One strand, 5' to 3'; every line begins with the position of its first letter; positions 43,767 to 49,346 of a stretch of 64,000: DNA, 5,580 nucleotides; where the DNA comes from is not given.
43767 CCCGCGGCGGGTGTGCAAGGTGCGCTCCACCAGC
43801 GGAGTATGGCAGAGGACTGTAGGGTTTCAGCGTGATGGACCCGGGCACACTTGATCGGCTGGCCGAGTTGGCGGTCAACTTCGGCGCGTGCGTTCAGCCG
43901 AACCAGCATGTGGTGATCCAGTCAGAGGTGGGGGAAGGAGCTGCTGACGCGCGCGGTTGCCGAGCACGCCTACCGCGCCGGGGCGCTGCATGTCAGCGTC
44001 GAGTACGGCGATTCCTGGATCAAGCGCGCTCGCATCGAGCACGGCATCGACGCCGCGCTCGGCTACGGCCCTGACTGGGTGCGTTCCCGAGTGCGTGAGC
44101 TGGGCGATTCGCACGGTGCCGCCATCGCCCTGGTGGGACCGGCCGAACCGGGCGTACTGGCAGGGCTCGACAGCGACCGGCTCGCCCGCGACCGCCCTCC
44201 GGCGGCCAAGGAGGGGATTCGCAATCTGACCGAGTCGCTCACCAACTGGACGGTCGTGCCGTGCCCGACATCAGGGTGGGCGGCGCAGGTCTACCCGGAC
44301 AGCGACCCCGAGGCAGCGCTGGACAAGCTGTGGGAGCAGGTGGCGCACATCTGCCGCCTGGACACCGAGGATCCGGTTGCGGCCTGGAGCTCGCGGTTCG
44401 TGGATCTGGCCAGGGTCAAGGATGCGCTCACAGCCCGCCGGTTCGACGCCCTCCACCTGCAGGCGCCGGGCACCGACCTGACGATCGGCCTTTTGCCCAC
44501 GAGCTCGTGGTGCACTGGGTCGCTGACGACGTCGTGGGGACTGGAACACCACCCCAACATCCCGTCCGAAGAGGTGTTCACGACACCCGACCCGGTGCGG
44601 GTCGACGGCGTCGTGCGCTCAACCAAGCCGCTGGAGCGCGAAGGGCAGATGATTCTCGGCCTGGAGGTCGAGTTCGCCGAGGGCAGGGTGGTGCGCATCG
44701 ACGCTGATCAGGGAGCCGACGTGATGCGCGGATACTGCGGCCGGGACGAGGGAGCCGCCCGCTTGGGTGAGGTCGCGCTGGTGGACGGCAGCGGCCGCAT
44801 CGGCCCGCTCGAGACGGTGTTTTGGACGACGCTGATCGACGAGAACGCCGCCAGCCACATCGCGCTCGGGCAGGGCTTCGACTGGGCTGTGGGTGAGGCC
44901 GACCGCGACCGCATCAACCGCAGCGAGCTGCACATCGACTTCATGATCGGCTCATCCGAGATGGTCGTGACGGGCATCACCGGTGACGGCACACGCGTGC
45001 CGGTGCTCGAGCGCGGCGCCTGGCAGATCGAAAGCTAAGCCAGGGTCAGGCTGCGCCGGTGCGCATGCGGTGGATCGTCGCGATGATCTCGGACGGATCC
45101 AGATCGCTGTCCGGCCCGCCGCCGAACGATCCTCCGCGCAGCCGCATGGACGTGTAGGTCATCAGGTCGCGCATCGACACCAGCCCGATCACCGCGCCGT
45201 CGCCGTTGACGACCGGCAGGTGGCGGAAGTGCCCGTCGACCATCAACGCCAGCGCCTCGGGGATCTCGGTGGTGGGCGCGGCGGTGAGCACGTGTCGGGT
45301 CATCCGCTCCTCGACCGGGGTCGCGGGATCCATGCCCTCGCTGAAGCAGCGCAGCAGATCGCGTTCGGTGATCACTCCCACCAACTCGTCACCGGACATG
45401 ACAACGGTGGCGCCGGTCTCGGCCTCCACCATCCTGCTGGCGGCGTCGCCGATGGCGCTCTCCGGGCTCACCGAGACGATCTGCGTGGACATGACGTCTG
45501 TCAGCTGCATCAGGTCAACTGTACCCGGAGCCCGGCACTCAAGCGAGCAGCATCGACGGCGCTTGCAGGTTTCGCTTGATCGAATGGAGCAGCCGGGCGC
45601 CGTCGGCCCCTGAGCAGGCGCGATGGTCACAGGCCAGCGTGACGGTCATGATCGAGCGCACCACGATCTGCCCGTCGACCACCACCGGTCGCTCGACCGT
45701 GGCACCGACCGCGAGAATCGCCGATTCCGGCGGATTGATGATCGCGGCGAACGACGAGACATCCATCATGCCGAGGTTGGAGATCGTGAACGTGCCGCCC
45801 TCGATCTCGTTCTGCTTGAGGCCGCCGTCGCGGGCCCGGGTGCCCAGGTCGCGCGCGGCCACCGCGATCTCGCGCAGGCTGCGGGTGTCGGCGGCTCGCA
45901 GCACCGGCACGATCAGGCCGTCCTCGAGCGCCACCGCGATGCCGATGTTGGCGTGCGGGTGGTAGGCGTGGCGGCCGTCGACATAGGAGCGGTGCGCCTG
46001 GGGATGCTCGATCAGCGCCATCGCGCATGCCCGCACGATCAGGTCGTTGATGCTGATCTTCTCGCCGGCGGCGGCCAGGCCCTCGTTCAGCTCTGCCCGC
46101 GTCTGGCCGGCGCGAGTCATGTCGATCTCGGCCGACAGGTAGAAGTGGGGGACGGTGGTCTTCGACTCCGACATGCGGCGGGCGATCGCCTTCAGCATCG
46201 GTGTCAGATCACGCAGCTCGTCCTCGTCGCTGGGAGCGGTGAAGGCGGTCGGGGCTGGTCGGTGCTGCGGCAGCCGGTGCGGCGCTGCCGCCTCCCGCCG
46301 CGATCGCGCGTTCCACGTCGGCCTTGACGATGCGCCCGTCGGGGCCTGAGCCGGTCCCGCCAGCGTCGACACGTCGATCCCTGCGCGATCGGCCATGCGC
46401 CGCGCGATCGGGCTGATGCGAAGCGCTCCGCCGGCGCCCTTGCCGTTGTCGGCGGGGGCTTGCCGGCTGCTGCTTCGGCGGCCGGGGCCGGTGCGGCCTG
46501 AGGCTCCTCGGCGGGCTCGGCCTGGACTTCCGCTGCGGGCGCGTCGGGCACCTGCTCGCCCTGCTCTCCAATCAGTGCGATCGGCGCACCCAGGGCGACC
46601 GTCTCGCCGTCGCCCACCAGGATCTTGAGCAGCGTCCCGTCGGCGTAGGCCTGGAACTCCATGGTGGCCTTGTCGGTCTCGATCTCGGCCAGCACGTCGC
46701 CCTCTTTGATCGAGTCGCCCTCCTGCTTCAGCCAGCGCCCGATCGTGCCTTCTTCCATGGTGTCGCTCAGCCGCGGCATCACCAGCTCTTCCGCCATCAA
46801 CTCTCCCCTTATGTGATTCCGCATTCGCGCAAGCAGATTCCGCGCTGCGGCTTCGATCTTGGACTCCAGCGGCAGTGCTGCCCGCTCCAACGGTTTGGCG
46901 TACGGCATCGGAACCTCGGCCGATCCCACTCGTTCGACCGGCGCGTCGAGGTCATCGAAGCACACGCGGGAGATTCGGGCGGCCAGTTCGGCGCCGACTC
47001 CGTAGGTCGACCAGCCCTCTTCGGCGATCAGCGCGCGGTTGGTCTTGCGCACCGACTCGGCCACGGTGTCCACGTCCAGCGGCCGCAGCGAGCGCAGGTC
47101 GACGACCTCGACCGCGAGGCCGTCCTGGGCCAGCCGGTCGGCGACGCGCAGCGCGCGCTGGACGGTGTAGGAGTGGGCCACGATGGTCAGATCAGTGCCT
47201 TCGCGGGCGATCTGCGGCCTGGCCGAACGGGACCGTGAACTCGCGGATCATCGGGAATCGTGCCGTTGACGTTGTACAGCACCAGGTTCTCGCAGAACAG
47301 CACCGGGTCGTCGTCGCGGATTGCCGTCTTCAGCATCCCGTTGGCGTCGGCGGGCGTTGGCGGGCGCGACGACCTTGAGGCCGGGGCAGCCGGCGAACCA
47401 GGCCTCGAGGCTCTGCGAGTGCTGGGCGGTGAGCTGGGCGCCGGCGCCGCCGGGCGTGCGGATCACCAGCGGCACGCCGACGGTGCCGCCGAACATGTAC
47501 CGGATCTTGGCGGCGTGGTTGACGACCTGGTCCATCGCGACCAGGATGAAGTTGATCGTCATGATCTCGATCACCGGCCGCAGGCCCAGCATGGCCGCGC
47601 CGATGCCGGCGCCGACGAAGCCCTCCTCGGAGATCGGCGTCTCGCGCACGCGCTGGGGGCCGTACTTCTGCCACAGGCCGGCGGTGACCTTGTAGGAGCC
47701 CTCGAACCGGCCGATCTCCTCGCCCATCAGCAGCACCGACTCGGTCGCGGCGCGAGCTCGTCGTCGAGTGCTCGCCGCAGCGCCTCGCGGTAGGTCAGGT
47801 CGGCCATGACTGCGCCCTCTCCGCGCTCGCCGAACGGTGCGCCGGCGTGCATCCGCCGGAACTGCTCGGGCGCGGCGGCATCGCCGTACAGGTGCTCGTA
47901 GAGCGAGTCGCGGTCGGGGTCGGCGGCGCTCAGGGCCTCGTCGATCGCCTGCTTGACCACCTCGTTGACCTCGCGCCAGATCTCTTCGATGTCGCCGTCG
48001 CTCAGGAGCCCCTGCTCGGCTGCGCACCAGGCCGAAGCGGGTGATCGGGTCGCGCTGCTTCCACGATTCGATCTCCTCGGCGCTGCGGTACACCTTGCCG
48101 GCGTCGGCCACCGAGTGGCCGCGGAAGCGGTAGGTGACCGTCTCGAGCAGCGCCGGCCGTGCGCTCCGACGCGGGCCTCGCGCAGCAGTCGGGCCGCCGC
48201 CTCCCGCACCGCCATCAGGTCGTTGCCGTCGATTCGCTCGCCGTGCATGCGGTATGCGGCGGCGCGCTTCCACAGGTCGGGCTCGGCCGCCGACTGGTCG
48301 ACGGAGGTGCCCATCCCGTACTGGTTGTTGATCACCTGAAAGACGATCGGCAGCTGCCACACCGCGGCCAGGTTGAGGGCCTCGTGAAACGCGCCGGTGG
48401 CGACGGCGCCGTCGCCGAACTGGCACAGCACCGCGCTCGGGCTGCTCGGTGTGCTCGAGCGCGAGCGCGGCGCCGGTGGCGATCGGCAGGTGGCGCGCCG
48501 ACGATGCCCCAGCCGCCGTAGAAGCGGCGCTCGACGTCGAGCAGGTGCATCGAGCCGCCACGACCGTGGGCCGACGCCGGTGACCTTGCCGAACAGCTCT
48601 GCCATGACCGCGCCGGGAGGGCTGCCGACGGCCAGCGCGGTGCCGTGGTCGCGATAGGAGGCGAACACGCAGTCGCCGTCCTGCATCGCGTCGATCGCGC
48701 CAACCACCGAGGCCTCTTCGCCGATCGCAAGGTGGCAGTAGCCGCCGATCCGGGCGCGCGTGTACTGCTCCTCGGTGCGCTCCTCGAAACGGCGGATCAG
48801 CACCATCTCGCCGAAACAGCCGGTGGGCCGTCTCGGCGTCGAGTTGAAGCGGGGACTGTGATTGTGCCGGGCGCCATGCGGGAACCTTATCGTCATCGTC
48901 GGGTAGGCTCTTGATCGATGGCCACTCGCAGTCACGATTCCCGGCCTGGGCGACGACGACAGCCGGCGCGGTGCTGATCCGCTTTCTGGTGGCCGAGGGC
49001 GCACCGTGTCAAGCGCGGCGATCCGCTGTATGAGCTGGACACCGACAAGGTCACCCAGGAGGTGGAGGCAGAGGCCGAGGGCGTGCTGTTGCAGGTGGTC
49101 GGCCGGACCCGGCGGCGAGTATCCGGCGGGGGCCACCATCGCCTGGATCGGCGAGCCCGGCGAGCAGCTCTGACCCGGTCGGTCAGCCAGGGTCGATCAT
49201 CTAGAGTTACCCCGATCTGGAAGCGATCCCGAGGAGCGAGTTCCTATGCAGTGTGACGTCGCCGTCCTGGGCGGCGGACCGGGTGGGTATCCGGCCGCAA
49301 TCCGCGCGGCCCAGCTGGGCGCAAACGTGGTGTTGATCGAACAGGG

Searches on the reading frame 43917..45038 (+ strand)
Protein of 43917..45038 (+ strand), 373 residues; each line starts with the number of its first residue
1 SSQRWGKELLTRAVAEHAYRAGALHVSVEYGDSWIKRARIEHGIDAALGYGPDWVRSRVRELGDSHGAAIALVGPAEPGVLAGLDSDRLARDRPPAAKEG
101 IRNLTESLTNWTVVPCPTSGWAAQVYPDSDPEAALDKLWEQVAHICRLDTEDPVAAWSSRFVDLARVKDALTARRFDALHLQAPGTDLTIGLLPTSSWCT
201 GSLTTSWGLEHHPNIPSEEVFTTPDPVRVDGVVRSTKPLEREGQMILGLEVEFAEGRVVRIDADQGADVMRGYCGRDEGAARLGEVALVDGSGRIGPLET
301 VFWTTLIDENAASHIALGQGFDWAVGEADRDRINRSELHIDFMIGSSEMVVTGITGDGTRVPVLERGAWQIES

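Call 63: search_protein_families(library=pfam, proteins=[window:43917-45038:+], max_evalue=0.00001)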
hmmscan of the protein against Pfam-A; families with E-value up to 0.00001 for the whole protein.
window:43917-45038:+ (373 aa): 1 family
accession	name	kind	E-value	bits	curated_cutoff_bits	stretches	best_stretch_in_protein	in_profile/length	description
PF02073.20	Peptidase_M29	-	3.1e-106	356.1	27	1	10-369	36-406/406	Thermophilic metalloprotease (M29)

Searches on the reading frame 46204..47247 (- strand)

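Call 63: search_protein_families(library=pfam, proteins=[window:46204-47247:-], max_evalue=0.00001)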
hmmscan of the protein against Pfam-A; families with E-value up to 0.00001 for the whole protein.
window:46204-47247:- (347 aa): 2 families
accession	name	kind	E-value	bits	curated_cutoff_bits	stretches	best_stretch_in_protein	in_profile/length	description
PF02780.25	Transketolase_C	-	8.7e-36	123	25.9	1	12-131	4-124/124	Transketolase, C-terminal domain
PF00364.28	Biotin_lipoyl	-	9.6e-20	70.6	22.1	1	154-226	2-73/73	Biotin-requiring enzyme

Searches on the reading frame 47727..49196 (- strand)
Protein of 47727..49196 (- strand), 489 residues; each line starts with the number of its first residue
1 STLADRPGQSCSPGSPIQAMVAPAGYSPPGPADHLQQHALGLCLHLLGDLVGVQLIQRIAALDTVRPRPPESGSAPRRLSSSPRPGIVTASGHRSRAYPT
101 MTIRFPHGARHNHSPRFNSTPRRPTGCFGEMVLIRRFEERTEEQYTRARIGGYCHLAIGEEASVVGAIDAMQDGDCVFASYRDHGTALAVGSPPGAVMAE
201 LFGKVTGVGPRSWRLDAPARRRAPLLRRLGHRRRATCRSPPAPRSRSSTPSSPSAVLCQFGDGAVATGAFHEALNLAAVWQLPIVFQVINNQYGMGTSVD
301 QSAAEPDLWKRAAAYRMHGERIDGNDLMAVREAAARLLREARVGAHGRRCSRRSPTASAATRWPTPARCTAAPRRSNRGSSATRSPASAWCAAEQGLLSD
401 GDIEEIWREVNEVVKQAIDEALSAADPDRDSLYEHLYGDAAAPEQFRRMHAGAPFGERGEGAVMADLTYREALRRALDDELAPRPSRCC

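Call 63: search_protein_families(library=pfam, proteins=[window:47727-49196:-], max_evalue=0.00001)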
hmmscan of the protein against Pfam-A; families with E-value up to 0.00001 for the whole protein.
window:47727-49196:- (489 aa): 1 family
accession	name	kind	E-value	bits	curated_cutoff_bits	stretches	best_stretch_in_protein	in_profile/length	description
PF00676.26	E1_dh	-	1.3e-41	142.9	22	1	130-335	2-205/300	Dehydrogenase E1 component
